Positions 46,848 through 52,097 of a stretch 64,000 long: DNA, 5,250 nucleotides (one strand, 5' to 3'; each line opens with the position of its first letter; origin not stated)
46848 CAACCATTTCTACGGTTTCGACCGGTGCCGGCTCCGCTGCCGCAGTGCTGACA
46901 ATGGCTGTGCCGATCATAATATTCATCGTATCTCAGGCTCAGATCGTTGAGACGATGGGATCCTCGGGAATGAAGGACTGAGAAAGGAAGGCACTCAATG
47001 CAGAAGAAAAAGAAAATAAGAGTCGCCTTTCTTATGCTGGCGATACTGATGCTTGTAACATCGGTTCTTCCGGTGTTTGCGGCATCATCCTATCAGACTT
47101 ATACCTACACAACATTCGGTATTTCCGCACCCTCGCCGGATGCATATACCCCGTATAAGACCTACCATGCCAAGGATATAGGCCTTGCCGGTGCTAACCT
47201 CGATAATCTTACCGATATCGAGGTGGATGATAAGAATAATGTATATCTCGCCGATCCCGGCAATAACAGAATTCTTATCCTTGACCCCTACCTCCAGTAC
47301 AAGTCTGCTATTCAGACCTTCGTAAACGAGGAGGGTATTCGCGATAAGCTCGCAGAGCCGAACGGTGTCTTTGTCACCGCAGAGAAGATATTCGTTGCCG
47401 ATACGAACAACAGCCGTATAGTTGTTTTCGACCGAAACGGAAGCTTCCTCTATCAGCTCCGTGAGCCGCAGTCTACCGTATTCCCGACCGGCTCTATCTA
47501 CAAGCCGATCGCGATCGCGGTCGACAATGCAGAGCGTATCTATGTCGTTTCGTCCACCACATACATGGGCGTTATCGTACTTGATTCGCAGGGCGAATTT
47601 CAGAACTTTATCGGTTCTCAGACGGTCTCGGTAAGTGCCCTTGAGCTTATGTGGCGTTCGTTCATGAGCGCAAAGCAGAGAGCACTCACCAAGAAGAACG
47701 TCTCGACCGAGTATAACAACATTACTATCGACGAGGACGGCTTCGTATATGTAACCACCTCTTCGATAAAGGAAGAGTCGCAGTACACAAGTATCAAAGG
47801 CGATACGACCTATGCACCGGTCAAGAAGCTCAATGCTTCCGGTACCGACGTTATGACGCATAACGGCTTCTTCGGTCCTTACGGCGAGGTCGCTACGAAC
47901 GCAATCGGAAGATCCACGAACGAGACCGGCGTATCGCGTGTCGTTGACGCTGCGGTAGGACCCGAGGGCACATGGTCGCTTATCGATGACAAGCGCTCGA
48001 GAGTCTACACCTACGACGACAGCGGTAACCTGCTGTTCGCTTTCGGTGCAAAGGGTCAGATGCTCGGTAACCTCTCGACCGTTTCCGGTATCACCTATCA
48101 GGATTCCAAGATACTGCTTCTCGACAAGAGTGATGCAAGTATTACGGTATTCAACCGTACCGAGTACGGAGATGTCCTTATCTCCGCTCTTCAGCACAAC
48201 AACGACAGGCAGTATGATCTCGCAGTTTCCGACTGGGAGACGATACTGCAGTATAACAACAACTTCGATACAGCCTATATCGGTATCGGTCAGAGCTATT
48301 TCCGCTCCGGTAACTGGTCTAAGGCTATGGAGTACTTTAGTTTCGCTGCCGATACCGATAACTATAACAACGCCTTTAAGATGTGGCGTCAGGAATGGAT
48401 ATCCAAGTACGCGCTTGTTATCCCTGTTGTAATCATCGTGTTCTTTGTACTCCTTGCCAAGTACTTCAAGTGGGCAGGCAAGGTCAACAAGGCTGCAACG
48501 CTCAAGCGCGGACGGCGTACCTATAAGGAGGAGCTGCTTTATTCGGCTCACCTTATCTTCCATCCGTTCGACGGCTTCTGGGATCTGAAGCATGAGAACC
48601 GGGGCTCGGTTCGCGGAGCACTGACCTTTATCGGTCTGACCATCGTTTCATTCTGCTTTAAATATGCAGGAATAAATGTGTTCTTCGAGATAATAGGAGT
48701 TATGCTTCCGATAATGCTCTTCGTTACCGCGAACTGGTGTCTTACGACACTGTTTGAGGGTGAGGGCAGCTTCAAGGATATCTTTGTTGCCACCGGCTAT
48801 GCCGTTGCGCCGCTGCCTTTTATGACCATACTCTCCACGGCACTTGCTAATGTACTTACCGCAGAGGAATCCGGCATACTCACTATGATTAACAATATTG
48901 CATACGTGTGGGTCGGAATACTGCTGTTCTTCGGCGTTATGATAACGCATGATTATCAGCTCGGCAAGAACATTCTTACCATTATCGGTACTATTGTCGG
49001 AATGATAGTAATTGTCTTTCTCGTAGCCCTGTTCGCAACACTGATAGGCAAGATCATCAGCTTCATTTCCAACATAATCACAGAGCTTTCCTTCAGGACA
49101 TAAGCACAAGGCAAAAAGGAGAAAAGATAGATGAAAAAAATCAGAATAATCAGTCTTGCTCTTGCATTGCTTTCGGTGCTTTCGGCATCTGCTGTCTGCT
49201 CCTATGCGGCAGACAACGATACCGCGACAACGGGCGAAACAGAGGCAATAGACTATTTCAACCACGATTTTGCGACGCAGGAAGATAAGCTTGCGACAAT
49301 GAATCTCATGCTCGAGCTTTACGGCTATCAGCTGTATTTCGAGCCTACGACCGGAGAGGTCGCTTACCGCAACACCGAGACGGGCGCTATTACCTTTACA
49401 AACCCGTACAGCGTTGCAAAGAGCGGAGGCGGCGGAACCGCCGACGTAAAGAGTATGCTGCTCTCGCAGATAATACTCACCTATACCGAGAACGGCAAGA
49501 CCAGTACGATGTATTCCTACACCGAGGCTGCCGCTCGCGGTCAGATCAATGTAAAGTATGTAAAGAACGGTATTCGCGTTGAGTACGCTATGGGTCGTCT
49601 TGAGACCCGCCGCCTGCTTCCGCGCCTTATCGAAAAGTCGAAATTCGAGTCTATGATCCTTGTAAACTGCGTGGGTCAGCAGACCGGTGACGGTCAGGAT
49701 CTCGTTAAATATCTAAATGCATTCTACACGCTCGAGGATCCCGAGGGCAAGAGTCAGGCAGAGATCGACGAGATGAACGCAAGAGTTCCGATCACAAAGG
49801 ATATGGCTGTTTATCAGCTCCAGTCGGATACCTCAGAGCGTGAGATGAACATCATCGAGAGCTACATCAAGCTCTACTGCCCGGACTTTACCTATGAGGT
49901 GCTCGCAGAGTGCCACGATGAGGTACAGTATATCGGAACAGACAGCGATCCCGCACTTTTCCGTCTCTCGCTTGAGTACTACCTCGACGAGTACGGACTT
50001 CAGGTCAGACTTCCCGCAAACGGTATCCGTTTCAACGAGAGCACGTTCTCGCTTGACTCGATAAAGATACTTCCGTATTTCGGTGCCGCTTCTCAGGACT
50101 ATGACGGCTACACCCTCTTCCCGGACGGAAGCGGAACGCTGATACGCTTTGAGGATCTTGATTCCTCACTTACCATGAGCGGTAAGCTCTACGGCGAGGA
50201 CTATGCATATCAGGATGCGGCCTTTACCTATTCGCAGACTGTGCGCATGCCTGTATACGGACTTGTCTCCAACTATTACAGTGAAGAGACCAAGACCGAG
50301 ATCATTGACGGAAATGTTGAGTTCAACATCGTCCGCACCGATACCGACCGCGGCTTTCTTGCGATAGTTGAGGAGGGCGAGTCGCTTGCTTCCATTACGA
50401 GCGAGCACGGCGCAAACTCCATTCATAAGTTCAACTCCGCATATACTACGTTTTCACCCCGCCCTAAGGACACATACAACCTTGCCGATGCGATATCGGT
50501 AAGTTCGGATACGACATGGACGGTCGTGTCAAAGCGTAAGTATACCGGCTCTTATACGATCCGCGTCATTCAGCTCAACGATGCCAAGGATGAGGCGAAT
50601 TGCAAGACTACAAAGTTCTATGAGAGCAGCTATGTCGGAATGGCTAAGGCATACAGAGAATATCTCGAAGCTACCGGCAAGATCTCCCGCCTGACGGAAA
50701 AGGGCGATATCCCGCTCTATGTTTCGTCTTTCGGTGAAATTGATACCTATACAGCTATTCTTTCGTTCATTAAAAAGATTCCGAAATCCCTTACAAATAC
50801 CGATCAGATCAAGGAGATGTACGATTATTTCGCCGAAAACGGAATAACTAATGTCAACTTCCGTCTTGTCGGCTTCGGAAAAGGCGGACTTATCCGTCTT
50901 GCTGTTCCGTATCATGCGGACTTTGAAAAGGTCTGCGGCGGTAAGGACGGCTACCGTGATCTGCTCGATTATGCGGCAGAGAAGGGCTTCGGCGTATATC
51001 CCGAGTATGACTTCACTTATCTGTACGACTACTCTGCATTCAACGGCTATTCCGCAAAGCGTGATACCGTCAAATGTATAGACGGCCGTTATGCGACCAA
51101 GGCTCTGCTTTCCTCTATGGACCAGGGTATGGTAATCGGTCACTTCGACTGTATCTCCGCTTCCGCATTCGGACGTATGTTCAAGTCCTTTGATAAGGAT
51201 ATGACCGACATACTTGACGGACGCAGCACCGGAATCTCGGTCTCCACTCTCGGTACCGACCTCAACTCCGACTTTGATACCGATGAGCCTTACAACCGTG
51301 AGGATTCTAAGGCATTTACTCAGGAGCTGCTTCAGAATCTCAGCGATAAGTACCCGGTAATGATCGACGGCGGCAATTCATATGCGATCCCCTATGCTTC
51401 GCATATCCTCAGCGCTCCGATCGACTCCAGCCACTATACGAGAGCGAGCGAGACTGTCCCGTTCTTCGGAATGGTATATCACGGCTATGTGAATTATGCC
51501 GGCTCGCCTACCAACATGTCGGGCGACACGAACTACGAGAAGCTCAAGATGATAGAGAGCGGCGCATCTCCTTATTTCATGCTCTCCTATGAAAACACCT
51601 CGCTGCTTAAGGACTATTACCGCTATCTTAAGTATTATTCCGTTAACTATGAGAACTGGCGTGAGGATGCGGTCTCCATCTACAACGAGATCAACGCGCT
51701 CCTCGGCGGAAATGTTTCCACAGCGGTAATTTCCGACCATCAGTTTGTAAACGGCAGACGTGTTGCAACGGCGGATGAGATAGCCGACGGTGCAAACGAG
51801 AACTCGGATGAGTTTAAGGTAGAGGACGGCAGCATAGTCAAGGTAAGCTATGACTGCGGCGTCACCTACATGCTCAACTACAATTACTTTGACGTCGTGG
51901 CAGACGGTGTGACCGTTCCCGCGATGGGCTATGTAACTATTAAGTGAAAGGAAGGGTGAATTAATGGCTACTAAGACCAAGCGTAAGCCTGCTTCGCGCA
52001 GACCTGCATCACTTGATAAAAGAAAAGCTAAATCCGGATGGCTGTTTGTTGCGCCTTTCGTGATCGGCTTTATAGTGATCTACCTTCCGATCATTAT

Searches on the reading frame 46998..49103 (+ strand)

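Call 75: search_protein_families(library=pfam, proteins=[window:46998-49103:+], max_evalue=0.00001)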
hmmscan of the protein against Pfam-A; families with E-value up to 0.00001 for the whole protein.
window:46998-49103:+ (701 aa): 3 families
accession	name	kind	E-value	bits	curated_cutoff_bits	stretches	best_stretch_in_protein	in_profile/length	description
PF04893.22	Yip1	-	4.4e-12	46.6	28.6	1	518-677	2-172/173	Yip1 domain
PF01436.27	NHL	-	1.2e-08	35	20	0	118-144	1-28/28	NHL repeat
PF06739.17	SBBP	-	2.4e-06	27.9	20.5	0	234-253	10-29/38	Beta-propeller repeat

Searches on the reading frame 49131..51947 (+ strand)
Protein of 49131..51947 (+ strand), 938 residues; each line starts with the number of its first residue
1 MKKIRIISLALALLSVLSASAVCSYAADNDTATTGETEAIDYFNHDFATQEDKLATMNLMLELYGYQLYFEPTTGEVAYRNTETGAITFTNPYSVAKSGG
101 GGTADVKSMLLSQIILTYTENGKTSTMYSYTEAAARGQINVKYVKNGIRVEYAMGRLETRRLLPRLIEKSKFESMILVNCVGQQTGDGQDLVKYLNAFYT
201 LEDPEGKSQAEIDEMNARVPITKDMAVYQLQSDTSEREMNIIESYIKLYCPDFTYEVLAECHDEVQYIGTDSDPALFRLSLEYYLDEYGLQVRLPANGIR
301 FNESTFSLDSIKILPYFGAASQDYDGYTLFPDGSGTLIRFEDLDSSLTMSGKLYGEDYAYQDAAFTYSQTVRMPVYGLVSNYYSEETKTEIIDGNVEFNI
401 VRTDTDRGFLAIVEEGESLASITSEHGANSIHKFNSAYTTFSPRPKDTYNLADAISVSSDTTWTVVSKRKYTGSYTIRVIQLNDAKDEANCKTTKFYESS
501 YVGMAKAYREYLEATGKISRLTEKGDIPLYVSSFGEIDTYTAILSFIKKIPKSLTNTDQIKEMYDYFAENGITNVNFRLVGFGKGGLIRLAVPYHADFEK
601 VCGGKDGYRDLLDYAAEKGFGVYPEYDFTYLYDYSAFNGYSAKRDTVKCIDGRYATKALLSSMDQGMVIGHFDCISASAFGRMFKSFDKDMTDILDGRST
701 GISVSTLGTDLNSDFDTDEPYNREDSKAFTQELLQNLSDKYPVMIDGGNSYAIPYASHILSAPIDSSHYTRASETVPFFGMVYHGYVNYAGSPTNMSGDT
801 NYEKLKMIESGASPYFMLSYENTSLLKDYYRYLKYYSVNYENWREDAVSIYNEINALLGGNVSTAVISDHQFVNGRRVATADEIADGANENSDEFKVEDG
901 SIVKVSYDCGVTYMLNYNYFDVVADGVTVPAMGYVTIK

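Call 75: search_protein_families(library=pfam, proteins=[window:49131-51947:+], max_evalue=0.00001)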
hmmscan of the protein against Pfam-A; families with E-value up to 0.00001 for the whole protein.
window:49131-51947:+ (938 aa): 1 family
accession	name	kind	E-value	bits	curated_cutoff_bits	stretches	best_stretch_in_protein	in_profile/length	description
PF18952.6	DUF5696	-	2.7e-132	442.8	25.6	1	274-875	20-578/612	Family of unknown function (DUF5696)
